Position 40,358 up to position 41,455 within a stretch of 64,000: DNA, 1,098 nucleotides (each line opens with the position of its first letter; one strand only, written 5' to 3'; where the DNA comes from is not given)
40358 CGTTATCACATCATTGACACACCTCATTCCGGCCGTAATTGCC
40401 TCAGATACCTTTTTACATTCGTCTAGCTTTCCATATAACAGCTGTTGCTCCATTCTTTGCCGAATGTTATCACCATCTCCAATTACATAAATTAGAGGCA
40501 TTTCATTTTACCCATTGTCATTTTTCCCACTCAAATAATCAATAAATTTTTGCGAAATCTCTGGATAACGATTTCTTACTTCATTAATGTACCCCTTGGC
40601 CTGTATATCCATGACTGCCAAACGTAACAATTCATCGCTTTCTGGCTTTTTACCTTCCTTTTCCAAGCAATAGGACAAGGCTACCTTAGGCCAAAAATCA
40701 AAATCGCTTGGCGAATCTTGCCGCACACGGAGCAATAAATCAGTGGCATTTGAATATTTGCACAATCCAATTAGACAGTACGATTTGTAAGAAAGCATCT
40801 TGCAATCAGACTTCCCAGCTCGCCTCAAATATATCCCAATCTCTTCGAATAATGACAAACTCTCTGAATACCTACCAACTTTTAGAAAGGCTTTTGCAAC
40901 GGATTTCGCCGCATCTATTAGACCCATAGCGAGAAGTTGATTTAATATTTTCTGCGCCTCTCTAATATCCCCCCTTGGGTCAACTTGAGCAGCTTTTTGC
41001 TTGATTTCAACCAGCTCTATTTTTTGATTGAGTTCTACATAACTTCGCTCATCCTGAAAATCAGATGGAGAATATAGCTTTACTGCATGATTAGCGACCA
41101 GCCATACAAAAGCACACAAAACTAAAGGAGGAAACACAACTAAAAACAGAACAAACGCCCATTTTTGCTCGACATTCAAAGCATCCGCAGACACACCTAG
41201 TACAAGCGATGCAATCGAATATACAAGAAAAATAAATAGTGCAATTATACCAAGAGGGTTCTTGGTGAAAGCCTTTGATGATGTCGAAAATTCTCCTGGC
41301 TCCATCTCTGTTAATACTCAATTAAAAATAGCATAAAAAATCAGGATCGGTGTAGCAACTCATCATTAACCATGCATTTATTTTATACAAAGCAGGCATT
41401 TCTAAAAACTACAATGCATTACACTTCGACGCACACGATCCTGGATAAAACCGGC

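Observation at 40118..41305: Stand-alone minimal Cas10/GGDEF-palm (mCpol-like) cyclase paired with a 2TM + TPR-like membrane protein: candidate nucleotide-signalling defence module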

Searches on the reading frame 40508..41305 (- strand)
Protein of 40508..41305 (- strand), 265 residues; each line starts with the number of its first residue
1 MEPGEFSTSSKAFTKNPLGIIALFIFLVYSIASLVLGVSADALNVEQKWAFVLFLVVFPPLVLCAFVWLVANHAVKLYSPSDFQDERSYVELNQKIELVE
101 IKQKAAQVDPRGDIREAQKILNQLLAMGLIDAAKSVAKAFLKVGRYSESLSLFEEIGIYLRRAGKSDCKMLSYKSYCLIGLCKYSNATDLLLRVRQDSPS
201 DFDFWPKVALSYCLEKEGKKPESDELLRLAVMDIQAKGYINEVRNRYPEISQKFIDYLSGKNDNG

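Call 3: search_protein_families(library=pfam, proteins=[window:40508-41305:-], max_evalue=1)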
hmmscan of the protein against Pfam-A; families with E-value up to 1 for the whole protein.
window:40508-41305:- (265 aa): 9 families
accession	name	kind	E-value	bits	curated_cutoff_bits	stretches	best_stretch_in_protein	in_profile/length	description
PF17456.7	TcpS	-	0.0029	17.9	28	1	82-174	26-120/155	Toxin-coregulated pilus protein S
PF01535.26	PPR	-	0.026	15.2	25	0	136-156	6-26/31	PPR repeat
PF07019.17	EMC6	-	0.041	14.8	23.3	1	28-79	5-54/81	EMC6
PF13428.12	TPR_14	-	0.046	14.9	23.5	0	133-156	4-27/44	Tetratricopeptide repeat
PF12911.12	OppC_N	-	0.08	13.3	23.9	1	11-35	8-32/53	N-terminal TM domain of oligopeptide transport permease C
PF12895.13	ANAPC3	-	0.11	13.3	27.2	0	112-155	37-81/82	Anaphase-promoting complex, cyclosome, subunit 3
PF20990.2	DUF2207_C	-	0.11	12.7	33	1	10-80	133-194/247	Predicted membrane protein (DUF2207) C-terminal domain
PF07719.23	TPR_2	-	0.13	12.9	27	0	137-155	8-26/34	Tetratricopeptide repeat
PF13174.12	TPR_6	-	0.2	12.8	26.3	0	111-125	13-27/33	Tetratricopeptide repeat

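Call 4: search_protein_families(library=padloc, proteins=[window:40508-41305:-], max_evalue=1)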
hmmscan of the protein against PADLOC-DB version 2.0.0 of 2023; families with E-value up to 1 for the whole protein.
window:40508-41305:- (265 aa): 1 family
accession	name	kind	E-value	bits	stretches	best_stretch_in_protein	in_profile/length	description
PDLC04694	PDC-M53A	-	0.019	12.1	1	82-139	199-255/331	-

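Call 5: search_protein_families(library=ncbifam, proteins=[window:40508-41305:-], max_evalue=1)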
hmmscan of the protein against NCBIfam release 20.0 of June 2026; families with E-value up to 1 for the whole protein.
window:40508-41305:- (265 aa): 3 families
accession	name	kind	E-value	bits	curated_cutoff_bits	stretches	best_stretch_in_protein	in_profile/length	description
NF040959.1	MamA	equivalog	0.00028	20.4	200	1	93-210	32-147/204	magnetosome protein MamA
TIGR00881.1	2A0104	subfamily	0.022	13.8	407.75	1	12-57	26-71/379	phosphoglycerate transporter protein PgtP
NF038246.1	bile_salt_MFS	equivalog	0.095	11.5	400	1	16-65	353-402/408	conjugated bile salt MFS transporter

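Call 14: search_solved_structures(query=window:40508-41305:-, max_evalue=10)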
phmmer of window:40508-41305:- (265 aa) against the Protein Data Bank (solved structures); distinct sequences matched with E-value up to 10: 13.
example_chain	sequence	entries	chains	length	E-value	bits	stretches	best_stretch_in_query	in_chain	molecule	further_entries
1nhg_A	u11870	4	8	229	0.019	17.6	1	70-184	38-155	enoyl-acyl carrier reductase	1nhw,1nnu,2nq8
2foi_A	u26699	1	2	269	0.028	17.1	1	70-184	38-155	enoyl-acyl carrier reductase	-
3am3_A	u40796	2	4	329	0.04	16.6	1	70-184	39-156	Enoyl-ACP reductase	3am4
1uh5_A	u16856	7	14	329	0.04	16.6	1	70-184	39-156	enoyl-ACP reductase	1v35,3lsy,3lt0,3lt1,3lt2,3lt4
3am5_A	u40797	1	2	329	0.04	16.5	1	70-184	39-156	Enoyl-ACP reductase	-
1vrw_A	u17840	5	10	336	0.042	16.5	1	70-184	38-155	ENOYL-ACYL CARRIER REDUCTASE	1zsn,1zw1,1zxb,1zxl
2ol4_A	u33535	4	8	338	0.043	16.5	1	70-184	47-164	Enoyl-acyl carrier reductase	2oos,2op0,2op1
4ige_A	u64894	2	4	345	0.045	16.4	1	70-184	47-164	Enoyl-acyl carrier reductase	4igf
2o2y_A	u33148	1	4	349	0.045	16.4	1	70-184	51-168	Enoyl-acyl carrier reductase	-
6wb9_6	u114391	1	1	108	0.065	15.9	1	26-82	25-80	ER membrane protein complex subunit 6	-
7kra_F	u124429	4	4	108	0.098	15.3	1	26-79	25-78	ER membrane protein complex subunit 6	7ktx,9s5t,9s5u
9jm8_A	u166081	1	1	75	0.15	14.7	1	98-148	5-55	LRD-7A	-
7yh8_A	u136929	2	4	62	0.5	13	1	114-144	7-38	L-19437 | D-binder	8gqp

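Call 15: find_homologous_proteins(query=window:40508-41305:-, max_evalue=0.001)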
Query window:40508-41305:- (265 aa): 401 proteins with E <= 0.001 among 1415 candidates; the best 120 are listed.
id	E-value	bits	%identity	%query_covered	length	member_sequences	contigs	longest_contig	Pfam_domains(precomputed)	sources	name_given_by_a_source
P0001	2.1e-170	583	100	100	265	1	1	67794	-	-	-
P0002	8.3e-102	358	63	97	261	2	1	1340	-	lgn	-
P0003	5.8e-101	355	64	99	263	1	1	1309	-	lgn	-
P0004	5.8e-99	349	64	96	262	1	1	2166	-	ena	-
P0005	6.9e-98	345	62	96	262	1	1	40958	PF14559.13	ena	-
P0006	9.0e-96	338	60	98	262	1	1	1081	PF14559.13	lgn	-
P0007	1.6e-94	334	64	91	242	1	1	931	PF14559.13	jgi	jgi:tetratricopeptide (TPR) repeat protein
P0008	1.1e-90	322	57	99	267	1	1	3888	-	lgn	-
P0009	5.0e-89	316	63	87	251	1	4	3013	-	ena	-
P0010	3.0e-86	307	56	97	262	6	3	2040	-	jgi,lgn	jgi:hypothetical protein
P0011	2.9e-66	241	45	96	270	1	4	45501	PF14559.13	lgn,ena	-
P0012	9.5e-66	240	53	97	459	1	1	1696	PF13749.13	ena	-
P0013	2.3e-63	232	47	96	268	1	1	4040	-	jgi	jgi:tetratricopeptide (TPR) repeat protein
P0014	3.3e-61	225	46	95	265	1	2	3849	-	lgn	-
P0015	3.6e-61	225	44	97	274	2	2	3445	-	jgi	jgi:tetratricopeptide (TPR) repeat protein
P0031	9.7e-22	96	58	32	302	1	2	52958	-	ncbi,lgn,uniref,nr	ncbi:hypothetical protein JOD43_003718 [Pullulanibacillus pueri]|uniref:Uncharacterized protein n=1 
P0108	5.1e-19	87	53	34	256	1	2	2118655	PF00072.31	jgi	jgi:CheY-like chemotaxis protein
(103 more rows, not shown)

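Call 17: find_encoding_contigs(protein=P0005, flank=6000, max_places=3)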
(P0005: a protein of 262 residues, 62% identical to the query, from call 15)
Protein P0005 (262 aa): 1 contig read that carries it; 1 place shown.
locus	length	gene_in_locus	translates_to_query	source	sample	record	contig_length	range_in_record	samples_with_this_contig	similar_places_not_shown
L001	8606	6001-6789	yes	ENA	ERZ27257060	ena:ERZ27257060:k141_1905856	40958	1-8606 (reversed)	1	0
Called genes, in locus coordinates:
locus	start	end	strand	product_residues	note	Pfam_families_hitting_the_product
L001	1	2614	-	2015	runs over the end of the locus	PF03534:SpvB (weak), PF01839:FG-GAP (faint), PF13517:FG-GAP_3, PF12256:TcdB_toxin_midN, PF13517:FG-GAP_3, PF05593:RHS_repeat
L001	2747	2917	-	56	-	-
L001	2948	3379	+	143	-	-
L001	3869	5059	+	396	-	PF13356:Arm-DNA-bind_3, PF22022:Phage_int_M, PF00589:Phage_integrase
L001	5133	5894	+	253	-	-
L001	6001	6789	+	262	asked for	PF14559:TPR_19 (faint)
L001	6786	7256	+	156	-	PF18182:mCpol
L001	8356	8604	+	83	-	?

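Call 18: find_encoding_contigs(protein=P0011, flank=6000, max_places=4)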
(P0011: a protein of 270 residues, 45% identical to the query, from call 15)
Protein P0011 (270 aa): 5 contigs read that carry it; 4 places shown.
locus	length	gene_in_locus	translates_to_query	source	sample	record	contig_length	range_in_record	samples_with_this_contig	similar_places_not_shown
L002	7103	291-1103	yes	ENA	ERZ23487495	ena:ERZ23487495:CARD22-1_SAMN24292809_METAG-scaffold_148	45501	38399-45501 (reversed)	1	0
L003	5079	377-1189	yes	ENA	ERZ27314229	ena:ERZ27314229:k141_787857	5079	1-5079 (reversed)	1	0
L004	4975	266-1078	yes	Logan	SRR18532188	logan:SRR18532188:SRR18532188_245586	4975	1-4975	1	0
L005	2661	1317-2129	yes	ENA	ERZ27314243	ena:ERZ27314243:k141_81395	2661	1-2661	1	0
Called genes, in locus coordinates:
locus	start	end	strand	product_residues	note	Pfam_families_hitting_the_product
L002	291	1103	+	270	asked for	PF14559:TPR_19 (faint)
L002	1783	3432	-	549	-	PF00078:RVT_1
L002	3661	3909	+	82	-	-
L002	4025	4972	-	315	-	PF04976:DmsC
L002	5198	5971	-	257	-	PF12838:Fer4_7 (weak), PF13187:Fer4_9 (weak), PF13237:Fer4_10 (weak), PF13247:Fer4_11, PF14697:Fer4_21 (weak), PF00037:Fer4, PF12797:Fer4_2 (weak), PF12837:Fer4_6 (weak), +3 more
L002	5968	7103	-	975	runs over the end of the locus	PF04879:Molybdop_Fe4S4, PF00384:Molybdopterin, PF01568:Molydop_binding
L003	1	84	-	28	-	?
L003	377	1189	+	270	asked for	PF14559:TPR_19 (faint)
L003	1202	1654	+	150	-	PF18182:mCpol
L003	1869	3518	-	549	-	PF00078:RVT_1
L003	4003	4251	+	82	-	-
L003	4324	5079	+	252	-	?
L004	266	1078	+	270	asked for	PF14559:TPR_19 (faint)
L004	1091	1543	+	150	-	PF18182:mCpol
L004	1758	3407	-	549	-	PF00078:RVT_1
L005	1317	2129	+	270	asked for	PF14559:TPR_19 (faint)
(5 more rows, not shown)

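Call 19: find_encoding_contigs(protein=P0013, flank=6000, max_places=3)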
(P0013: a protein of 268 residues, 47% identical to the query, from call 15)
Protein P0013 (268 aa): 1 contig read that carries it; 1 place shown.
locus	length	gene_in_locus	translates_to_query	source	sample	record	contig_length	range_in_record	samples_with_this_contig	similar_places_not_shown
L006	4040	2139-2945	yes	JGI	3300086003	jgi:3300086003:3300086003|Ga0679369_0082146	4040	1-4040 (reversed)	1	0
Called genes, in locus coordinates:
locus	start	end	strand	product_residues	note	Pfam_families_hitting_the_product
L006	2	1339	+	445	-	PF03235:GmrSD_N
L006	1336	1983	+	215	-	PF18737:HEPN_MAE_28990, PF18735:HEPN_RiboL-PSP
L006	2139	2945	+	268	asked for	-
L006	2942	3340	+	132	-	PF18182:mCpol, PF22335:Cas10-Cmr2_palm2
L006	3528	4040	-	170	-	?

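Call 23: find_encoding_contigs(protein=P0108, flank=5000, max_places=2)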
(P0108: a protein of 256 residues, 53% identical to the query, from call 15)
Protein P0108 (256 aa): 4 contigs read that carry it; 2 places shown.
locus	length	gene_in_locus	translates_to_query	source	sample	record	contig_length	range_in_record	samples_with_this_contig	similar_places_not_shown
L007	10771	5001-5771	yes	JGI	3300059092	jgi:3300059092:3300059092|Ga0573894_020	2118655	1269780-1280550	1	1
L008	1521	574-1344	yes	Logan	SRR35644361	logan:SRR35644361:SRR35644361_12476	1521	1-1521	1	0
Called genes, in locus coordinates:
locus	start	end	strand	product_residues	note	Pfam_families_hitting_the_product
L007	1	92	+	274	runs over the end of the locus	PF00528:BPD_transp_1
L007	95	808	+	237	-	PF01177:Asp_Glu_race, PF17645:Amdase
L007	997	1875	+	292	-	PF05035:DGOK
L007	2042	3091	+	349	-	PF03480:DctP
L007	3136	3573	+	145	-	PF04290:DctQ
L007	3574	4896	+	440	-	PF06808:DctM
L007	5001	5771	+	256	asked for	PF00072:Response_reg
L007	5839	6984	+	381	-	PF08240:ADH_N, PF00107:ADH_zinc_N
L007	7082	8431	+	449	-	PF00206:Lyase_1, PF10397:ADSL_C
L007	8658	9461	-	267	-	PF01464:SLT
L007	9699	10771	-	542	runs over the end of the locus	PF02776:TPP_enzyme_N, PF00205:TPP_enzyme_M (weak), PF02775:TPP_enzyme_C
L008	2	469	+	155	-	?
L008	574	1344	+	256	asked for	PF00072:Response_reg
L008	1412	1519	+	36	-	?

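Call 24: find_encoding_contigs(protein=P0031, flank=5000, max_places=2)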
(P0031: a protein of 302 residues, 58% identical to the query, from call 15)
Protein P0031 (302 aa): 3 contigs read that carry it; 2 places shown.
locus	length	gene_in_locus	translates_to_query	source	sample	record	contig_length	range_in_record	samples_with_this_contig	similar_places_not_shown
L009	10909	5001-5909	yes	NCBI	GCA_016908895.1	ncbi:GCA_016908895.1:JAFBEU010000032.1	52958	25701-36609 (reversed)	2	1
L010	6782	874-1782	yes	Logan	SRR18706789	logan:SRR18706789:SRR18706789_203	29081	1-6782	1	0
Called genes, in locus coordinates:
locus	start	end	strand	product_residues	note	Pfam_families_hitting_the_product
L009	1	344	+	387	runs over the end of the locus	-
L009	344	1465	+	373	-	PF00004:AAA, PF17866:AAA_lid_6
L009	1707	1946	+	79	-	-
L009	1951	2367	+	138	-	PF04892:VanZ-LLP1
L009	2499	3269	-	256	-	-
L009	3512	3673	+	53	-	-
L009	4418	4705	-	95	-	-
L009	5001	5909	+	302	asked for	-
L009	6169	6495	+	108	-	-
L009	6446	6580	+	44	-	-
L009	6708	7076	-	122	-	PF00903:Glyoxalase, PF13669:Glyoxalase_4, PF18029:Glyoxalase_6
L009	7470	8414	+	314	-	PF08279:HTH_11, PF19187:HTH_PafC (faint), PF13280:WYL, PF25583:WCX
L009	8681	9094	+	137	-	PF00903:Glyoxalase, PF12681:Glyoxalase_2 (weak)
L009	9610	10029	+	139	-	PF08327:AHSA1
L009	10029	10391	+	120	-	PF12840:HTH_20 (weak), PF01022:HTH_5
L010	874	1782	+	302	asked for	-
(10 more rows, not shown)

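Call 28: predict_structure(alignment_id=A1)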
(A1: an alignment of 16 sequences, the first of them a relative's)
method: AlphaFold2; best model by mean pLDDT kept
length: 265 residues; sequences in the alignment: 16
mean_pLDDT: 82.7   pTM: 0.63
mean pLDDT of the five models: 82.7, 81.4, 80.6, 80.4, 79.4
residues with pLDDT >= 90: 135; 70-90: 83; 50-70: 25; < 50: 22
segments of 3 or more residues with pLDDT < 50: 1-14, 78-83
pLDDT, mean of each block of 10 residues (from residue 1): 37 55 77 76 79 81 77 56 55 75 86 92 92 94 96 96 90 97 97 94 95 96 95 93 94 92 51
secondary structure, 60 per line:
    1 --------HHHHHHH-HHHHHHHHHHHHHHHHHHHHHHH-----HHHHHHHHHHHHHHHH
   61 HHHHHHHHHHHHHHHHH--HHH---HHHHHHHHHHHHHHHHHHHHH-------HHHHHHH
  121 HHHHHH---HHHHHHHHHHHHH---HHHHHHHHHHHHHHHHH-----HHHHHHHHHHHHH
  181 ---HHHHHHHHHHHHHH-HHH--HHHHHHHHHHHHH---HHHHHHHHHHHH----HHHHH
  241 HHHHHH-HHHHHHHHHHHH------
elements in order: H9-15 H17-39 H45-77 H86-106 H114-126 H130-142 H146-162 H168-180 H184-197 H204-216 H220-231 H236-246 H248-259

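Call 31: fold_search(model_id=the predicted structure, library=pdb)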
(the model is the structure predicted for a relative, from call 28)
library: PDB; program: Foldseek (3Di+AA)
matches with E <= 10: 1442; with E <= 0.001: 1
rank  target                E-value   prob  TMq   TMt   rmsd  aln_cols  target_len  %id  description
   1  4y6w                  6.3e-04  1.00  0.40  0.47   7.5       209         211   18  Crystal structure of Podosopora anserina putative kinesin light chain nearly identical TPR-like repeats (released 2015-10-07)
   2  4y6c                  1.1e-03  1.00  0.41  0.48   6.1       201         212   18  Q17M crystal structure of Podosopora anserina putative kinesin light chain nearly identical TPR-like repeats (released 2015-10-07)
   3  6b85_A                1.3e-03  1.00  0.37  0.45  16.3       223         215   15  Crystal structure of transmembrane protein TMHC4_R (released 2018-03-14)
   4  3as5_A                1.4e-03  1.00  0.39  0.53   8.6       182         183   19  MamA AMB-1 P212121 (released 2011-07-20)
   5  3asg_B                1.6e-03  1.00  0.38  0.55   6.0       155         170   19  MamA D159K mutant 2 (released 2011-07-20)
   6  8chy                  1.7e-03  1.00  0.39  0.38   6.0       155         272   17  Crystal structure of an 8-repeat consensus TPR superhelix with Zinc. (released 2024-02-21)
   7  3as4                  2.4e-03  1.00  0.37  0.54   8.1       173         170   20  MamA AMB-1 C2221 (released 2011-07-20)
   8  3ash_A                3.0e-03  1.00  0.39  0.56   7.1       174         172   19  MamA D159K mutant 1 (released 2011-07-20)
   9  3asf_A                4.2e-03  1.00  0.40  0.56   6.5       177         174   17  MamA MSR-1 C2 (released 2011-07-20)
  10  2qfc_A                5.1e-03  1.00  0.43  0.40  16.0       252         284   13  Crystal Structure of Bacillus thuringiensis PlcR complexed with PapR (released 2007-11-06)
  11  9qhc_B                5.6e-03  1.00  0.38  0.37   9.0       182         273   15  Crystal structure of 8-repeat CTPR protein with eliminated coordination sites (released 2025-10-22)
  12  2ho1_B                5.9e-03  1.00  0.40  0.47   7.8       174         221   14  Functional Characterization of Pseudomonas Aeruginosa pilF (released 2006-07-25)
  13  5lfm_F                6.8e-03  1.00  0.41  0.58   7.9       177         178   16  MamA RS-1 ArsTM double mutant (released 2017-08-02)
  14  3asf_B                7.1e-03  1.00  0.38  0.55   7.5       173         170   18  MamA MSR-1 C2 (released 2011-07-20)
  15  7wzb_A                7.1e-03  1.00  0.32  0.33   8.2       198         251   15  lipopolysaccharide assembly protein LapB (open) (released 2023-03-01)
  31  3as5_B                1.1e-02  1.00  0.35  0.52   8.4       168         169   19  MamA AMB-1 P212121 (released 2011-07-20)
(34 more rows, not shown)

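Call 35: find_related_loci(query=A1, collection=genome_contigs, flank=8000)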
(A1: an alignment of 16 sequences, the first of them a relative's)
Query A1 (265 aa) in genome_contigs; peptide patterns used: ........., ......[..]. (x = any residue, [..] = any of these).
273 stretches matched a pattern; 221 encode a relative of the query (tblastn E <= 1e-3); the best 80 are kept; 80 distinct loci.
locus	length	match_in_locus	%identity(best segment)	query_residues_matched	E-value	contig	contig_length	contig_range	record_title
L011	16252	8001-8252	58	6-89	3e-27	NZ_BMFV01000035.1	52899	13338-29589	Pullulanibacillus pueri strain CGMCC 1.12777 sequence35, whole genome shotgun sequence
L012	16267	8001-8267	55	4-92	4e-26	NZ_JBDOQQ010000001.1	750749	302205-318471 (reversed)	Roseomonas sp. CAU 1739 contig1, whole genome shotgun sequence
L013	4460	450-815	48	4-122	1e-25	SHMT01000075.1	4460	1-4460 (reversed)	MAG: Candidatus Scalindua sp. SCAELEC01 12608, whole genome shotgun sequence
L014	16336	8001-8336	45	5-118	4e-25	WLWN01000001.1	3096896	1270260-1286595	MAG: Kiritimatiellae bacterium isolate MH-Pat-all_autometa_1-1 scf7180000017253.3096896, whole genome shotgun sequence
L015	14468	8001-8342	42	6-115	4e-25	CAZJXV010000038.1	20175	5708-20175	MAG TPA_asm: uncultured Verrucomicrobiota bacterium isolate binchicken_co334_105 genome assembly, contig: NODE_4560_leng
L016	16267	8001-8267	54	4-92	5e-25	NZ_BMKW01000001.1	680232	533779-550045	Neoroseomonas lacus strain CGMCC 1.3617 sequence01, whole genome shotgun sequence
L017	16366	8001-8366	43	6-119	8e-25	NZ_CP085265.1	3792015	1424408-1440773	Vreelandella venusta strain ABH-461 chromosome, complete genome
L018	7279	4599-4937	44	9-119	2e-24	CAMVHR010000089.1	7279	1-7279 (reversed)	MAG TPA_asm: uncultured Treponema sp. isolate SRR8387716_bin.39_metaWRAP_v1.3_MAG genome assembly, contig: ERZ14209542.1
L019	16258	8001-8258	51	5-90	2e-24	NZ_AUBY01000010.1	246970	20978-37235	Aliagarivorans marinus DSM 23064 G461DRAFT_scaffold00006.6_C, whole genome shotgun sequence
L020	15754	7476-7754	53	5-97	3e-24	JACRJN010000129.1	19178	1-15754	MAG: Candidatus Schekmanbacteria bacterium isolate NC_groundwater_1830_Pr3_B-0.1um_47_19 SR-2_scaffold_141_2607416, whol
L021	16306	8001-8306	49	6-107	2e-24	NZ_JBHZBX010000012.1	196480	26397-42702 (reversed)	Nocardia sp. NPDC059177 NPDC059177_T44_F7.ctg-0012, whole genome shotgun sequence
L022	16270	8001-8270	49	5-95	3e-24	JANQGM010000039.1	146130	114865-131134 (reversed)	MAG: Candidatus Bipolaricaulota bacterium isolate PL23b_bin.46 k99_3041607, whole genome shotgun sequence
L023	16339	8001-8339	47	5-110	3e-24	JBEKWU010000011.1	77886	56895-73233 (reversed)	MAG: Bryobacteraceae bacterium isolate SPRUCE 635 SPRUCE_635_11, whole genome shotgun sequence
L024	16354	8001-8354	44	6-121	4e-24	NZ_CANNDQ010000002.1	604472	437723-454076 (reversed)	Uncultured Psychroserpens sp. isolate 14-3Z.fasta NODE_2, whole genome shotgun sequence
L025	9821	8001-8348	43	1-118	6e-24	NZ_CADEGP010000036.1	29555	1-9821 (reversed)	MAG: uncultured Nitrosomonas sp. isolate Nitrosomonas sp. RBC090, whole genome shotgun sequence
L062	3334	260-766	36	7-196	7e-23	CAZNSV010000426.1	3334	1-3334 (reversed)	MAG TPA_asm: uncultured Desulfovibrionaceae bacterium isolate SRP093185_co1_23 genome assembly, contig: NODE_21238_lengt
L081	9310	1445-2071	31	1-205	4e-22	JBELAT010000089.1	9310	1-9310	MAG: Endomicrobiales bacterium isolate SPRUCE 9 SPRUCE_9_89, whole genome shotgun sequence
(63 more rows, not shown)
